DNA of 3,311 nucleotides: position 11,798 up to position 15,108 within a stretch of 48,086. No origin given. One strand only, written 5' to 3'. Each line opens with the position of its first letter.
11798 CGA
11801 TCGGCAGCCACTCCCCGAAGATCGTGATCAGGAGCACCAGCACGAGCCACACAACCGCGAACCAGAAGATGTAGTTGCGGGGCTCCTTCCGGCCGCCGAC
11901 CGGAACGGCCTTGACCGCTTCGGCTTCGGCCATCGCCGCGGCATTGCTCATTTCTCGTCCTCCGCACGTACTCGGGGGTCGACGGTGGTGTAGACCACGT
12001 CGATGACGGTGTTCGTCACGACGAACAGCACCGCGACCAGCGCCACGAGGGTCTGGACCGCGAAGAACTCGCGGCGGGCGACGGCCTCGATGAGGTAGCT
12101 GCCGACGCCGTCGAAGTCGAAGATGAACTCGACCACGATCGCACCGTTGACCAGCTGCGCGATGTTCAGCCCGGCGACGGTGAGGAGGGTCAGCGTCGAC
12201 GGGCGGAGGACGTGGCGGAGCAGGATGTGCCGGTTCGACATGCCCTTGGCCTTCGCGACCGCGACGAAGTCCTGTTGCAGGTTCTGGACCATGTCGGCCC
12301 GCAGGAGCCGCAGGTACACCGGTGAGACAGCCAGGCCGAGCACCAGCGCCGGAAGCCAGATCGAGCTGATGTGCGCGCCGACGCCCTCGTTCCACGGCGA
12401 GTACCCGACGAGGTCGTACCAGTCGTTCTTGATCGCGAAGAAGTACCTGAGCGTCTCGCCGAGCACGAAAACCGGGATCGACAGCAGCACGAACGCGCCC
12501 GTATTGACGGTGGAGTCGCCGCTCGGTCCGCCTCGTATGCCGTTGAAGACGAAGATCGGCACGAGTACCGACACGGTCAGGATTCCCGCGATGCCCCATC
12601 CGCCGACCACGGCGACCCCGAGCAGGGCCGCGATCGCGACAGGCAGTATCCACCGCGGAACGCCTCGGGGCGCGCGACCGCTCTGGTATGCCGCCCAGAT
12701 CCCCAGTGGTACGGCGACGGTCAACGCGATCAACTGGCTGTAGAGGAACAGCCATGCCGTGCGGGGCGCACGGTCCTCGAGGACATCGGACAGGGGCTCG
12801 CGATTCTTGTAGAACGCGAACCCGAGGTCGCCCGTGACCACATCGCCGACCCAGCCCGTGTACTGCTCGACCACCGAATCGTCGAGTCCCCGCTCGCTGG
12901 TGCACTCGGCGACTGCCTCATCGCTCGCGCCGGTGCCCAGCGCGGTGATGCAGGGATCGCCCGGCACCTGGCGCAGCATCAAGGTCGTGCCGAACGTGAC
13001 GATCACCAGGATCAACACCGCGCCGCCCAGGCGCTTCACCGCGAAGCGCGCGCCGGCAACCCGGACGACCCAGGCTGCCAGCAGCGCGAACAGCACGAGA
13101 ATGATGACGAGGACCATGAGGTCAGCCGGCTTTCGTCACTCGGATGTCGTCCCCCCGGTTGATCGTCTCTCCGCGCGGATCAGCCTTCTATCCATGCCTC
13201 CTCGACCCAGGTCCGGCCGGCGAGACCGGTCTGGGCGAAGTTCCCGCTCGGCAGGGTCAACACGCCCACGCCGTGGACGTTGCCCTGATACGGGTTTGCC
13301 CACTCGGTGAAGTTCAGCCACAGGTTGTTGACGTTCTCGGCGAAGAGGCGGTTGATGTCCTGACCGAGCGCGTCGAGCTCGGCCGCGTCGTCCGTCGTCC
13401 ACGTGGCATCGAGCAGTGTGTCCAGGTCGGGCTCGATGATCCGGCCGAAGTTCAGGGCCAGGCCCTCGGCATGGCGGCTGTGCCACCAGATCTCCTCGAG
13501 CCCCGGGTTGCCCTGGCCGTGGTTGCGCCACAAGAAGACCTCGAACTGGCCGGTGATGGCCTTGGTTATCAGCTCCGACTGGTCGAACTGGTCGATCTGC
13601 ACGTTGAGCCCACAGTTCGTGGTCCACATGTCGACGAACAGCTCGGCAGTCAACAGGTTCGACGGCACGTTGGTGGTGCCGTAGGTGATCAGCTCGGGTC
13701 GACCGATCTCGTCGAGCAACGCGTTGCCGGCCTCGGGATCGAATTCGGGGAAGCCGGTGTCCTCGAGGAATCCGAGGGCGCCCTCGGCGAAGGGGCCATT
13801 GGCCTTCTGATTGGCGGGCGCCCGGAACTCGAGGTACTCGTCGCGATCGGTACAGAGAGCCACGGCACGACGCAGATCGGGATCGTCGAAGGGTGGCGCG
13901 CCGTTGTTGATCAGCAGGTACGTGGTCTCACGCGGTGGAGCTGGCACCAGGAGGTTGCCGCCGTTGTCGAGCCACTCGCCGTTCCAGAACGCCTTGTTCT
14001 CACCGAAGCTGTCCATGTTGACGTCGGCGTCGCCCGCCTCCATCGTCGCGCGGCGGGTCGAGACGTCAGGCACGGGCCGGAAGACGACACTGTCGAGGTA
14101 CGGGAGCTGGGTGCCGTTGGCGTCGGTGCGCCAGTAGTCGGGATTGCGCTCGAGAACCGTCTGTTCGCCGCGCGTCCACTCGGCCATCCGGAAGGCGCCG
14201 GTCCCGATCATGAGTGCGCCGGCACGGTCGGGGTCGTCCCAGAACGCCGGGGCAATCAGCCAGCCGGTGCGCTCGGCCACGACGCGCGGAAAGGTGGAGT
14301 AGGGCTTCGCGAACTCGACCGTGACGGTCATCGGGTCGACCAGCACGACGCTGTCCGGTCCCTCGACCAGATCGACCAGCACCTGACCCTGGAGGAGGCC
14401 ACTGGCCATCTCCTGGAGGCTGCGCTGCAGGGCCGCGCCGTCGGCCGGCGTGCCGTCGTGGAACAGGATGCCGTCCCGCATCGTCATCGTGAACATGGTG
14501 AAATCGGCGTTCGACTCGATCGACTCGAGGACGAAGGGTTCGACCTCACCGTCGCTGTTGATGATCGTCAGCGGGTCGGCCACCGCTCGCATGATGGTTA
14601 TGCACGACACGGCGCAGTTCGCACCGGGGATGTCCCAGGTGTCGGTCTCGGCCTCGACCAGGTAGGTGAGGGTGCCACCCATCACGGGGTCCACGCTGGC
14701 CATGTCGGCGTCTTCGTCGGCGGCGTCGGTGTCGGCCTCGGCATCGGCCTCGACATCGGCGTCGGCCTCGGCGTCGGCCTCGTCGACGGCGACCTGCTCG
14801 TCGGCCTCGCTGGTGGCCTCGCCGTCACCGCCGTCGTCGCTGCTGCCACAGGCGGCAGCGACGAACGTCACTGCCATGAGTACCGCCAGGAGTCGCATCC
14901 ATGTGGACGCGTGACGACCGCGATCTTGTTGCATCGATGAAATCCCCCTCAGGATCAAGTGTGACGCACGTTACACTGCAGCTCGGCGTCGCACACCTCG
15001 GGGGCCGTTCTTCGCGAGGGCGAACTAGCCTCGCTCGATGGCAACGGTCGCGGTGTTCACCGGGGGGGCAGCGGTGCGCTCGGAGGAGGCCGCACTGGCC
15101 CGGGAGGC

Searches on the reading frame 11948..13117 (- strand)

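Call 48: search_protein_families(library=pfam, proteins=[window:11948-13117:-], max_evalue=0.0001)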
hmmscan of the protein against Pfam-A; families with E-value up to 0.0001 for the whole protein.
window:11948-13117:- (389 aa): 2 families
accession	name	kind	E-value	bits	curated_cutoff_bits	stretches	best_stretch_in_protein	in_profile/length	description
PF00528.27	BPD_transp_1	-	1.2e-26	94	26.4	1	195-384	11-183/184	Binding-protein-dependent transport system inner membrane component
PF19300.4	BPD_transp_1_N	-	1.8e-12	47.9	23.8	1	24-97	3-76/114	Binding-prot-dependent transport system membrane comp, N-term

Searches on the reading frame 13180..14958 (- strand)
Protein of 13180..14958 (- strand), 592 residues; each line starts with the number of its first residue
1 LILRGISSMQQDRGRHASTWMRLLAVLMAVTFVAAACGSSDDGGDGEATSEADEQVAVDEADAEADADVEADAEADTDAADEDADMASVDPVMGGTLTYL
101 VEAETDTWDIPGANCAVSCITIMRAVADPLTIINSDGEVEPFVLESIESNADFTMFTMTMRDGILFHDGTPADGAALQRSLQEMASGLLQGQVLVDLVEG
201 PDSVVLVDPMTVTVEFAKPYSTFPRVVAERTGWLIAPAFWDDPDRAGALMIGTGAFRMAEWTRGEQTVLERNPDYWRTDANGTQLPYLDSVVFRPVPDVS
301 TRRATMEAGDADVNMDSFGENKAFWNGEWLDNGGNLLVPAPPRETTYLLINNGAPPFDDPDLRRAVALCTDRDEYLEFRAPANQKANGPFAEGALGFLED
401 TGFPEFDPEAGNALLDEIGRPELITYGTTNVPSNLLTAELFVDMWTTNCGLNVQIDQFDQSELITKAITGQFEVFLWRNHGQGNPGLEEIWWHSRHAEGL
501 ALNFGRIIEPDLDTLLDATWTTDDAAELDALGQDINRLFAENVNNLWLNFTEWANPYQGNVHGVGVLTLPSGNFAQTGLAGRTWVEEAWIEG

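Call 48: search_protein_families(library=pfam, proteins=[window:13180-14958:-], max_evalue=0.0001)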
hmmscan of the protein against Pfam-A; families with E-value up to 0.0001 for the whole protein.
window:13180-14958:- (592 aa): 1 family
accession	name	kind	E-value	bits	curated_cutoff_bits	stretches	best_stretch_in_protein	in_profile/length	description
PF00496.27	SBP_bac_5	-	2.4e-54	185.3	32.4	1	138-486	1-353/368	Bacterial extracellular solute-binding proteins, family 5 Middle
